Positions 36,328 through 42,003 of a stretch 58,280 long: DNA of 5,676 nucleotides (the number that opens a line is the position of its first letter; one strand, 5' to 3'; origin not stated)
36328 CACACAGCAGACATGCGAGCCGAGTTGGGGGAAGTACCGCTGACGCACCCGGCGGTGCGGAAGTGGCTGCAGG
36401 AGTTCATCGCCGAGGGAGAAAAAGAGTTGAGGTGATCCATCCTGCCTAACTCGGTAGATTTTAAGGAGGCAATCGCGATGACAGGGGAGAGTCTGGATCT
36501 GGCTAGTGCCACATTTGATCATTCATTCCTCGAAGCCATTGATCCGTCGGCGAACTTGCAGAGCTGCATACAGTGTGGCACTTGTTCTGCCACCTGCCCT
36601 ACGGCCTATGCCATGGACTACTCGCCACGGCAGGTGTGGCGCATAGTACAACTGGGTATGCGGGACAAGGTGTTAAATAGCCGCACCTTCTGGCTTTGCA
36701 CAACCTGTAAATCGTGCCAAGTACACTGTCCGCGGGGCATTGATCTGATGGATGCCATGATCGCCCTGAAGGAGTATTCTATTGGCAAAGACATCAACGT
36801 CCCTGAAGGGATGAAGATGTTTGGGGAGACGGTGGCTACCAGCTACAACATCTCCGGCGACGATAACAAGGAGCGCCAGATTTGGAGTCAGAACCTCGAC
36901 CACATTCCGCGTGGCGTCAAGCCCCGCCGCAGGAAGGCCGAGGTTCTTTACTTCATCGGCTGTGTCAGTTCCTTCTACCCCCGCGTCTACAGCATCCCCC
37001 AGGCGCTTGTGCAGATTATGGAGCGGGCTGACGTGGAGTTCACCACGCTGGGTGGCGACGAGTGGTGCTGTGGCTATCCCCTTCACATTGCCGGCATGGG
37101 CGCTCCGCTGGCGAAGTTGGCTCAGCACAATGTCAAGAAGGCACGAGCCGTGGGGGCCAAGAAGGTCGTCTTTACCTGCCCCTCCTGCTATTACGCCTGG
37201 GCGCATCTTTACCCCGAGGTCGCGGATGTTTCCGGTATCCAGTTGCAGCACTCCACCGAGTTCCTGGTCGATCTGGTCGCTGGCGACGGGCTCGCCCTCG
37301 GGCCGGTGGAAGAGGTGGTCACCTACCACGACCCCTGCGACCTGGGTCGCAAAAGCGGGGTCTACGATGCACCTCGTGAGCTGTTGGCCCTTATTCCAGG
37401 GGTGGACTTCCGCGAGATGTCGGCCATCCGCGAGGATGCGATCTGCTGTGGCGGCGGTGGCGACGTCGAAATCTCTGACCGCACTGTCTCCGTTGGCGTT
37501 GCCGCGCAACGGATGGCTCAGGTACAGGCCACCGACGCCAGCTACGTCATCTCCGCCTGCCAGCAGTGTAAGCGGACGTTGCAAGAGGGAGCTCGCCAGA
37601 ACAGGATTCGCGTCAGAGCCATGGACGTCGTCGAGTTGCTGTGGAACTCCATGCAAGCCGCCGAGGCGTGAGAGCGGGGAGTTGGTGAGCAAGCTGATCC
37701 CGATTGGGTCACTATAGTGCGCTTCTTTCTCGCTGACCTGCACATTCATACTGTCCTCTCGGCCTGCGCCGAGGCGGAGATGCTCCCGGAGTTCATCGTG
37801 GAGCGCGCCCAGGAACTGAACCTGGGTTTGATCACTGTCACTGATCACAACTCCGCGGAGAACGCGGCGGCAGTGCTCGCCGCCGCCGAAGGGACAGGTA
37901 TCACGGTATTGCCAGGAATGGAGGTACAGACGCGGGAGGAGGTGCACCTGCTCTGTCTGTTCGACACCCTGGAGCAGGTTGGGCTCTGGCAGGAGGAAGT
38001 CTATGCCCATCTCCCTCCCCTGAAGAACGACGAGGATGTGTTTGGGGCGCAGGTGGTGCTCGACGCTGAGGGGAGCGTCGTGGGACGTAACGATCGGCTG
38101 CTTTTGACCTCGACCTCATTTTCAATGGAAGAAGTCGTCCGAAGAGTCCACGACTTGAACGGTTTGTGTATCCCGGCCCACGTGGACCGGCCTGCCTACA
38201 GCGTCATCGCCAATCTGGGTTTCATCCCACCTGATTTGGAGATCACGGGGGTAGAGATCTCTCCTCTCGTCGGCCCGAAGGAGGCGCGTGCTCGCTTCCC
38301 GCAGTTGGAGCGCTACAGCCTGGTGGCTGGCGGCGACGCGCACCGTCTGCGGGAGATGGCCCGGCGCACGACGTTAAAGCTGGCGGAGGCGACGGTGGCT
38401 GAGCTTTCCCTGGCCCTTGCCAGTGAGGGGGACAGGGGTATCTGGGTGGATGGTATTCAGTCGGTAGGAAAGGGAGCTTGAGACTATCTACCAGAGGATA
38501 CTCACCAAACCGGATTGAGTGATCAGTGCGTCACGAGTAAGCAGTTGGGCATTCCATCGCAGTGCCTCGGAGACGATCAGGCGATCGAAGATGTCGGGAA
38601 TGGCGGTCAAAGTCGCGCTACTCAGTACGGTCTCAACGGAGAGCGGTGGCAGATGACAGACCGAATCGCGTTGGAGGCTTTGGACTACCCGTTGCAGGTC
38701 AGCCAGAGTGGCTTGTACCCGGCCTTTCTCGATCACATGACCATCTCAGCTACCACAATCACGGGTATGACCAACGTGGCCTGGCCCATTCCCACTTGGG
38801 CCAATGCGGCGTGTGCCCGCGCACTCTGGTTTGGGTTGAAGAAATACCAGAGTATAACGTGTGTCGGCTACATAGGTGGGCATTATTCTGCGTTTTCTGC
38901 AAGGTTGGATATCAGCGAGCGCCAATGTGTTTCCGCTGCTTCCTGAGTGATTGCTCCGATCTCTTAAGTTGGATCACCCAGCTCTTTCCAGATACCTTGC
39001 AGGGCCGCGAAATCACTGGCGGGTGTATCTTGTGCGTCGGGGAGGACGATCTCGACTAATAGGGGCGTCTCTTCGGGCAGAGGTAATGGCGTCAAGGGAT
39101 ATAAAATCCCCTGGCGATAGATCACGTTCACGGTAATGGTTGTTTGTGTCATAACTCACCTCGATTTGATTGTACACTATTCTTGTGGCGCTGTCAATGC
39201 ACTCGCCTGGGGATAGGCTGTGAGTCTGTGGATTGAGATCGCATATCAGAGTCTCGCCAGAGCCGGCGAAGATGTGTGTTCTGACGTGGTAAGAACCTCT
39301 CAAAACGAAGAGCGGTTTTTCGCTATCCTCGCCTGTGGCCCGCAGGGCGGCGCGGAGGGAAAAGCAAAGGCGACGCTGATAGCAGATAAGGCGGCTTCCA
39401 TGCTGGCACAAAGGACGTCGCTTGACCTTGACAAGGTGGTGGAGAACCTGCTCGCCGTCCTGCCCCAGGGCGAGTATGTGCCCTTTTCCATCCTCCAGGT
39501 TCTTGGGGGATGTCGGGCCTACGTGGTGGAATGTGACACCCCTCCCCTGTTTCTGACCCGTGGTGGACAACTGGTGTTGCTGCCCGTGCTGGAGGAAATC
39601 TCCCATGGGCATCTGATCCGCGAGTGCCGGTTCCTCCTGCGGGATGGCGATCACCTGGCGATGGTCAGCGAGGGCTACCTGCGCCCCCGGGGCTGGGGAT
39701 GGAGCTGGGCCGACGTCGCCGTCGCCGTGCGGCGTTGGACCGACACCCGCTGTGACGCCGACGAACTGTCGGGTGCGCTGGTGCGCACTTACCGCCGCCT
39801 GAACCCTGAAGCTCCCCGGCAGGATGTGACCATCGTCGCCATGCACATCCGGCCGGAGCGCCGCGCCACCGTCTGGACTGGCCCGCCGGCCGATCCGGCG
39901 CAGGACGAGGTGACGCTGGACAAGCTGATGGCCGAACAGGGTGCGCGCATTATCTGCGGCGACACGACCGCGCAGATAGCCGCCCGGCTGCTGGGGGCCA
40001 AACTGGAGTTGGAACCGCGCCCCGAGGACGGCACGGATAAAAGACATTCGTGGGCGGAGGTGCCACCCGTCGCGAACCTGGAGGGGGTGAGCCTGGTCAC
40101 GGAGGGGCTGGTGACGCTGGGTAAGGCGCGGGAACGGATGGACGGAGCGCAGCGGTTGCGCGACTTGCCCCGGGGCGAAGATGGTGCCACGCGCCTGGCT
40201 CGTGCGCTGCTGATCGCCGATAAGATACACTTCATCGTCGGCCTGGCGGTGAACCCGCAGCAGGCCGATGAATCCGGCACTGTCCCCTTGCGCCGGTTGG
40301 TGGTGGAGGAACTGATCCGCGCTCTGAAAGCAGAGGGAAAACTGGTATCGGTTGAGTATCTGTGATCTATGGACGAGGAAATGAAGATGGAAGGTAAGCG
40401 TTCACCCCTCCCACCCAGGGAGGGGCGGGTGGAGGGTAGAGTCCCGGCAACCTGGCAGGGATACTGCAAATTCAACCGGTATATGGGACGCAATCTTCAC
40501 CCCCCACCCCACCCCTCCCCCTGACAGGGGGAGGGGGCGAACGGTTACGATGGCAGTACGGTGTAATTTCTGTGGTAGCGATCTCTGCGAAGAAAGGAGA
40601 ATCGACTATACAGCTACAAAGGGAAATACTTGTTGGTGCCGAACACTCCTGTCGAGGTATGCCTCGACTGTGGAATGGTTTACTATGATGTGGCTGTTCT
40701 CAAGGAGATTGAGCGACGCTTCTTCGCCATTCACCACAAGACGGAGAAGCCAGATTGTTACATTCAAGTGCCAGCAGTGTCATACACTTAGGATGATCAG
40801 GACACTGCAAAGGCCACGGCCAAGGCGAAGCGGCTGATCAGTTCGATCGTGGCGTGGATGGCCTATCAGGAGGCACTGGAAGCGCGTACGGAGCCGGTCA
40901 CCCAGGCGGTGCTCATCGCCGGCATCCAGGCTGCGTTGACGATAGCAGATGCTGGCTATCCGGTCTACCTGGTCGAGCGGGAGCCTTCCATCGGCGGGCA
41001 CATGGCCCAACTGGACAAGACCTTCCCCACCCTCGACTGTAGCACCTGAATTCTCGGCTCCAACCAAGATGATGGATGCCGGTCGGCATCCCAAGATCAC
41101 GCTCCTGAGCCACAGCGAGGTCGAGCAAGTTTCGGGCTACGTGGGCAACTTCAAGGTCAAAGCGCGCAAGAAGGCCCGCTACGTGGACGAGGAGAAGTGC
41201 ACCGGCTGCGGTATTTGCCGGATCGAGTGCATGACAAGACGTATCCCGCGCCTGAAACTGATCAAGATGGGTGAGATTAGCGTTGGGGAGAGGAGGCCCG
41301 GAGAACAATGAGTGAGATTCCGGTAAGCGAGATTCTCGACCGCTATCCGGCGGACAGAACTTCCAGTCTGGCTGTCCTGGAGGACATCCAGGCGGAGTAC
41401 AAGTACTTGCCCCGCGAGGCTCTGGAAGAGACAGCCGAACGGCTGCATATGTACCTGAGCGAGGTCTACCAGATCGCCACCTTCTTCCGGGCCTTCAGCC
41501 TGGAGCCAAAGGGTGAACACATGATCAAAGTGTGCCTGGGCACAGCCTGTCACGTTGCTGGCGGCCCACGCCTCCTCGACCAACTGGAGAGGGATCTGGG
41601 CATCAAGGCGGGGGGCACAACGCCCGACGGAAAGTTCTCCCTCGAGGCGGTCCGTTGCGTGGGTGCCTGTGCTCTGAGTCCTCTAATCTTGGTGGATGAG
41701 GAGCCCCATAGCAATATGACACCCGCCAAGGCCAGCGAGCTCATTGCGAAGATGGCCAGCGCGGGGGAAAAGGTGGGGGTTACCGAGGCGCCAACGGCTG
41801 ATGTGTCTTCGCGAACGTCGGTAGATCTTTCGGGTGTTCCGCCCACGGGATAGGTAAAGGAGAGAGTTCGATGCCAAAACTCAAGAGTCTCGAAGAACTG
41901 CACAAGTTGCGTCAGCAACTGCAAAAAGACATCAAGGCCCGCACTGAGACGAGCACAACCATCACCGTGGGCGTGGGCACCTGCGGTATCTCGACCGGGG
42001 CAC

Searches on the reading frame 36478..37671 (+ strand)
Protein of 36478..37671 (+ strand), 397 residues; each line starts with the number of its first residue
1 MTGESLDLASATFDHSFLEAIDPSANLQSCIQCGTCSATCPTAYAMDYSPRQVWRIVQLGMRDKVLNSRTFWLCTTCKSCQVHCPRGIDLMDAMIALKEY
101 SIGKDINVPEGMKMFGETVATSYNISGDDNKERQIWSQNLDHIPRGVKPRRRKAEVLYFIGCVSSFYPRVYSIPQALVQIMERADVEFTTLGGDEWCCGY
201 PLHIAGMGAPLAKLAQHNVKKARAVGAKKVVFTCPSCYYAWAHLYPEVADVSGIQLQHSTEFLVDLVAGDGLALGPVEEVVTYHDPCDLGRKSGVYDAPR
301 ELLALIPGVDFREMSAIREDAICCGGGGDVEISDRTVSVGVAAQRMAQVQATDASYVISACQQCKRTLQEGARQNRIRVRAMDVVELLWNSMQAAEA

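Call 4: search_protein_families(library=pfam, proteins=[window:36478-37671:+], max_evalue=0.01)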
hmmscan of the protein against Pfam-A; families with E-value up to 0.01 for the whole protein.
window:36478-37671:+ (397 aa): 11 families
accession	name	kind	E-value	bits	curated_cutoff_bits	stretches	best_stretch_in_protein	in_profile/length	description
PF02754.22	CCG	-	1.1e-29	102.8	20.6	2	281-368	1-84/85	Cysteine-rich domain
PF13183.11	Fer4_8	-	2.2e-11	44.6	27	1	27-88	2-68/68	4Fe-4S dicluster domain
PF13534.11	Fer4_17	-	1.4e-10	42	22.2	1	29-89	1-61/61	4Fe-4S dicluster domain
PF13187.11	Fer4_9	-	6.1e-09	36.2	27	1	30-87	2-50/52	4Fe-4S dicluster domain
PF12838.12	Fer4_7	-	6.4e-07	30.2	27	1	29-88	1-52/52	4Fe-4S dicluster domain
PF13237.11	Fer4_10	-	0.00019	21.7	25.5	1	25-85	4-53/53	4Fe-4S dicluster domain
PF13370.11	Fer4_13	-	0.0011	20.1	24.5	1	28-49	4-25/58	4Fe-4S single cluster domain of Ferredoxin I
PF13746.11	Fer4_18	-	0.0026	18.4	27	0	73-94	60-81/114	4Fe-4S dicluster domain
PF12837.12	Fer4_6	-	0.0032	17.8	25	1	27-42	6-21/24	4Fe-4S binding domain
PF12797.12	Fer4_2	-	0.0047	17.3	24.5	1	25-42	5-22/22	4Fe-4S binding domain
PF00037.32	Fer4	-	0.0064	16.7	21.1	1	29-42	7-20/24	4Fe-4S binding domain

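Call 31: search_protein_families(library=ncbifam, proteins=[window:36478-37671:+], max_evalue=0.001)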
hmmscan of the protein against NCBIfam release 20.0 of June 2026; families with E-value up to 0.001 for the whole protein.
window:36478-37671:+ (397 aa): 25 families
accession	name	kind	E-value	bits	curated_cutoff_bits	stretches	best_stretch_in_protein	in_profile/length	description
NF004898.0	PRK06259.1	equivalog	4.9e-50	170.6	385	1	18-389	124-485/488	fumarate reductase (CoM/CoB) subunit TfrB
NF045670.1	quin_L_LdhH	equivalog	1.8e-37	129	800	1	150-388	463-705/706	L-lactate dehydrogenase (quinone) large subunit LdhH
NF008369.0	PRK11168.1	equivalog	2.3e-34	119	278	2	150-374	163-386/401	anaerobic glycerol-3-phosphate dehydrogenase subunit C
TIGR03379.1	glycerol3P_GlpC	equivalog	2.1e-29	102.5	279.9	2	153-375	161-384/397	anaerobic glycerol-3-phosphate dehydrogenase subunit GlpC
TIGR03290.1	CoB_CoM_SS_C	equivalog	9.6e-24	84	160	1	28-134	2-108/144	CoB--CoM heterodisulfide reductase subunit C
NF045663.1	diclust_near_Sec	equivalog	2e-21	75.8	530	1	31-372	307-622/759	pyridine nucleotide-disulfide oxidoreductase/dicluster-binding protein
NF045796.1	DsrK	equivalog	6.4e-21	74.5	400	1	70-370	116-418/453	sulfate reduction electron transfer complex DsrMKJOP subunit DsrK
NF045724.1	ferredox_TmcB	equivalog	8.8e-21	74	735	1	27-393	40-429/430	electron transfer complex ferredoxin TmcB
NF045711.1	sulf_resp_HmcF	equivalog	7.5e-19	67.8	750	1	255-381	308-438/457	sulfate respiration complex iron-sulfur protein HmcF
NF038018.1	qmoC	equivalog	1.5e-17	64.1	300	1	25-109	15-98/360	quinone-interacting membrane-bound oxidoreductase complex subunit QmoC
NF041779.1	hetero_SS_HdrC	equivalog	5e-17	62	350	1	24-110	27-112/198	ferredoxin:CoB-CoM heterodisulfide reductase subunit HdrC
NF008434.0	PRK11274.1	equivalog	3.5e-16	59.1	333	1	24-374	19-394/409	glycolate oxidase subunit GlcF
NF041890.1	hdrC_Methbact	equivalog_domain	1.4e-14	54.2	270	1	23-108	24-108/192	ferredoxin:CoB-CoM heterodisulfide reductase subunit HdrC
TIGR03288.1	CoB_CoM_SS_B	equivalog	9.7e-07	28.3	345.15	0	317-371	186-240/290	CoB--CoM heterodisulfide reductase subunit B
NF005746.0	PRK07570.1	subfamily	3.4e-06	26.5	243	1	23-92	152-232/250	succinate dehydrogenase/fumarate reductase iron-sulfur subunit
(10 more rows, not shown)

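Call 45: search_solved_structures(query=window:36478-37671:+, max_evalue=0.001)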
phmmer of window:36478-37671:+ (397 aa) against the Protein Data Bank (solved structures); distinct sequences matched with E-value up to 0.001: 10.
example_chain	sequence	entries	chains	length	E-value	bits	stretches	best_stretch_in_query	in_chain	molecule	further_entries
9ojn_A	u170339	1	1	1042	5e-37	130.7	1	61-395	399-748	Iron-sulfur-binding reductase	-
8rvv_C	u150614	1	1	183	1.5e-19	73.2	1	11-100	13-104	H(2):CoB-CoM heterodisulfide,ferredoxin reductase subunit C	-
8rvu_c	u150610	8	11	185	1.5e-19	73.1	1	11-99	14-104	H(2):CoB-CoM heterodisulfide,ferredoxin reductase subunit C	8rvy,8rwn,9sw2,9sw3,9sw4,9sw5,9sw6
7bkb_C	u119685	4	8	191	1.5e-16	63.2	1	23-125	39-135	CoB--CoM heterodisulfide reductase subunit C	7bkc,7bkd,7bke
5odc_C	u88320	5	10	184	2.7e-15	59.1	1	22-113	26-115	Heterodisulfide reductase, subunit C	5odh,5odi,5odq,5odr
9sfi_E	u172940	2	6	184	9.9e-15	57.3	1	25-104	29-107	H(2)/formate:CoB-CoM heterodisulfide,ferredoxin reductase subunit C2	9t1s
9sfi_C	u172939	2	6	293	4.1e-05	25.6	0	317-372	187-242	H(2)/formate:CoB-CoM heterodisulfide,ferredoxin reductase subunit B2 | Heterodisulfide reductase subunit B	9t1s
8rvv_B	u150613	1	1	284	4.2e-05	25.6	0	313-371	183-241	H(2):CoB-CoM heterodisulfide,ferredoxin reductase subunit B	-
8rvu_b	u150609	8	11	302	5.2e-05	25.3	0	314-371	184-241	H(2):CoB-CoM heterodisulfide,ferredoxin reductase subunit B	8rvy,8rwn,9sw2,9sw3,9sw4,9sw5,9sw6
2fug_9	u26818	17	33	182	0.00087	21.2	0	26-102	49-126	NADH-quinone oxidoreductase chain 9 | NADH-QUINONE OXIDOREDUCTASE SUBUNIT 9 | NADH-quinone oxidoreductase subunit I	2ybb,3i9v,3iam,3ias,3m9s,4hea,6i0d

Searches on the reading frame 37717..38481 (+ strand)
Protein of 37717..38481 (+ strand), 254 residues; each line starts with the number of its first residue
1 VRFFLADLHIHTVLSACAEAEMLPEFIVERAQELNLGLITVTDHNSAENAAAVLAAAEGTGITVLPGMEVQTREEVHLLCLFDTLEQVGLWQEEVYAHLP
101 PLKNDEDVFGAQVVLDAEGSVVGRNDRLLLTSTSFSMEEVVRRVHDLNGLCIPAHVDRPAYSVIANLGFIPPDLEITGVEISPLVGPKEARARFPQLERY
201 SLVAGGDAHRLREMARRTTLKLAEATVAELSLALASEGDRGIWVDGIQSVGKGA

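Call 4: search_protein_families(library=pfam, proteins=[window:37717-38481:+], max_evalue=0.01)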
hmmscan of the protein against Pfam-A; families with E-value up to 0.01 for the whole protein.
window:37717-38481:+ (254 aa): 1 family
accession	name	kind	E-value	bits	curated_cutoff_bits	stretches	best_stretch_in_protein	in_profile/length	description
PF02811.25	PHP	-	1.5e-09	38.8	26.4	1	7-81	1-78/164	PHP domain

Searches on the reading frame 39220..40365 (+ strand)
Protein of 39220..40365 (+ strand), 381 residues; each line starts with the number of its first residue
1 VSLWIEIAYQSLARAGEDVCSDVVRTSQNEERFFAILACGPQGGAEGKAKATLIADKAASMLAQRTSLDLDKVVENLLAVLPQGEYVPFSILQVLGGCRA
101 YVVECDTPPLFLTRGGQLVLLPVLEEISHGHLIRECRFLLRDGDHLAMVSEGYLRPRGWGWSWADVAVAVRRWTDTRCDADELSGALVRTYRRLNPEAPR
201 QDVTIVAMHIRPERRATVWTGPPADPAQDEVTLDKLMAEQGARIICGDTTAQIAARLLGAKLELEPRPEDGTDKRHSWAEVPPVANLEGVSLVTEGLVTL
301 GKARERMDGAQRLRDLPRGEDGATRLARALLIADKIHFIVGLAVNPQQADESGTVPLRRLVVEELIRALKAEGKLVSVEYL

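Call 4: search_protein_families(library=pfam, proteins=[window:39220-40365:+], max_evalue=0.01)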
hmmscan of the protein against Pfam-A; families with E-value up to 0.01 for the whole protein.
window:39220-40365:+ (381 aa): 0 families

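Call 31: search_protein_families(library=ncbifam, proteins=[window:39220-40365:+], max_evalue=0.001)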
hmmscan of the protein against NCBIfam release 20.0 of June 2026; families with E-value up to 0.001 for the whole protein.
window:39220-40365:+ (381 aa): 0 families

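Call 58: search_solved_structures(query=A3, max_evalue=1)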
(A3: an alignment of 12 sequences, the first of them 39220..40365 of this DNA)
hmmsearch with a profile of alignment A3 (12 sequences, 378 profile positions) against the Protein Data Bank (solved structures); distinct sequences matched with E-value up to 1: 0.

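Call 59: search_protein_families(library=pfam, alignment_id=A3, max_evalue=1)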
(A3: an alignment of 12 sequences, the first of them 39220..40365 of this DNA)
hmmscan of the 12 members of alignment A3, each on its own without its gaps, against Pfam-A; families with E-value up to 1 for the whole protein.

A. member 1, window:39220-40365:+ (381 aa): 0 families

B. families by the number of members that match (of 12 scanned): 5 families
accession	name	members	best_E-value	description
PF07228.17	SpoIIE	6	0.00012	Stage II sporulation protein E (SpoIIE)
PF00482.28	T2SSF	1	0.00041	Type II secretion system (T2SS), protein F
PF12849.12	PBP_like_2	1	0.0077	PBP superfamily domain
PF13874.11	Nup54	1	0.037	Nucleoporin complex subunit 54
PF23920.1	DUF7259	1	0.058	Domain of unknown function (DUF7259)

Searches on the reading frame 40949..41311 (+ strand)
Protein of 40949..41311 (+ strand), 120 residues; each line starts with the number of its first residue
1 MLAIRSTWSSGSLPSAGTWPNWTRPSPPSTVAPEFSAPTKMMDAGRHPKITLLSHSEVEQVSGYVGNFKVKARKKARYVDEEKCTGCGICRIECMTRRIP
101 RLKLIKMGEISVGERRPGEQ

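Call 4: search_protein_families(library=pfam, proteins=[window:40949-41311:+], max_evalue=0.01)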
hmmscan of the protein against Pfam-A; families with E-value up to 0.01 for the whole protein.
window:40949-41311:+ (120 aa): 7 families
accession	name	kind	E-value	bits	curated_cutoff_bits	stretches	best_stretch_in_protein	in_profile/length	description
PF12797.12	Fer4_2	-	5.3e-05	23.4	24.5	1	77-94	3-20/22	4Fe-4S binding domain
PF00037.32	Fer4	-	0.00035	20.7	21.1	1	78-94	2-18/24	4Fe-4S binding domain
PF12838.12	Fer4_7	-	0.00065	20.6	27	1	71-96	25-50/52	4Fe-4S dicluster domain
PF14697.11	Fer4_21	-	0.0029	18.1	35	1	73-95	30-52/59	4Fe-4S dicluster domain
PF13187.11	Fer4_9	-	0.0037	17.7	27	1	75-97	34-50/52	4Fe-4S dicluster domain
PF12837.12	Fer4_6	-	0.0037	17.6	25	1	79-97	4-22/24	4Fe-4S binding domain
PF13237.11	Fer4_10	-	0.0051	17.2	25.5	1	78-95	3-21/53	4Fe-4S dicluster domain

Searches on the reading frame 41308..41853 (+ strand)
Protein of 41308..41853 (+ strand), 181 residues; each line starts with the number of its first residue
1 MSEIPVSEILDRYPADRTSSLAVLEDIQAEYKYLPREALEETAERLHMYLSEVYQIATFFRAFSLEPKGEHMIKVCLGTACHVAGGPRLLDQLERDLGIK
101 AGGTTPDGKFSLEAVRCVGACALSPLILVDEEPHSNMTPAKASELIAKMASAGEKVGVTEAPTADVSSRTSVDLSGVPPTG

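Call 4: search_protein_families(library=pfam, proteins=[window:41308-41853:+], max_evalue=0.01)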
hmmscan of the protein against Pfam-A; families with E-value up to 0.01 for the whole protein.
window:41308-41853:+ (181 aa): 1 family
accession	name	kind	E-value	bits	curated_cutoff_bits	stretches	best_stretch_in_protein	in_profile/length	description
PF01257.25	2Fe-2S_thioredx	-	7.6e-48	162.5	24.8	1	7-149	2-144/145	Thioredoxin-like [2Fe-2S] ferredoxin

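Call 31: search_protein_families(library=ncbifam, proteins=[window:41308-41853:+], max_evalue=0.001)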
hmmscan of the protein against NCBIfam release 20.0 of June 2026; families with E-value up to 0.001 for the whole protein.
window:41308-41853:+ (181 aa): 9 families
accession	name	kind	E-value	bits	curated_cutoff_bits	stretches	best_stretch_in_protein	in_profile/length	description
NF005722.0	PRK07539.1-2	equivalog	7.4e-39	133.3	141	1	8-148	15-155/157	NADH-quinone oxidoreductase subunit NuoE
NF005747.0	PRK07571.1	equivalog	8.1e-39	133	224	1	17-150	36-169/173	bidirectional hydrogenase complex protein HoxE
TIGR01958.1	nuoE_fam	subfamily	1.7e-37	128.8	142.4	1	6-148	2-146/148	NADH-quinone oxidoreductase subunit NuoE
NF005721.0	PRK07539.1-1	equivalog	6.3e-36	124.1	308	1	6-177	34-204/292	NADH-quinone oxidoreductase subunit NuoE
NF004638.0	PRK05988.1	equivalog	5.1e-34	117.4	198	1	7-149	15-157/159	formate dehydrogenase subunit gamma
NF005725.0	PRK07539.1-5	equivalog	1e-30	106.7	220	1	6-150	25-172/174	NADH-quinone oxidoreductase subunit NuoE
NF005723.0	PRK07539.1-3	equivalog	1.1e-26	93.6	226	1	9-149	13-156/158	NADH-quinone oxidoreductase subunit NuoE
NF005724.0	PRK07539.1-4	equivalog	1.1e-23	84.3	280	1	7-154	27-177/240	NADH-quinone oxidoreductase subunit NuoE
NF009040.0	PRK12373.1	equivalog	1.4e-20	74.4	514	1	9-163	26-182/400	NADH-quinone oxidoreductase subunit E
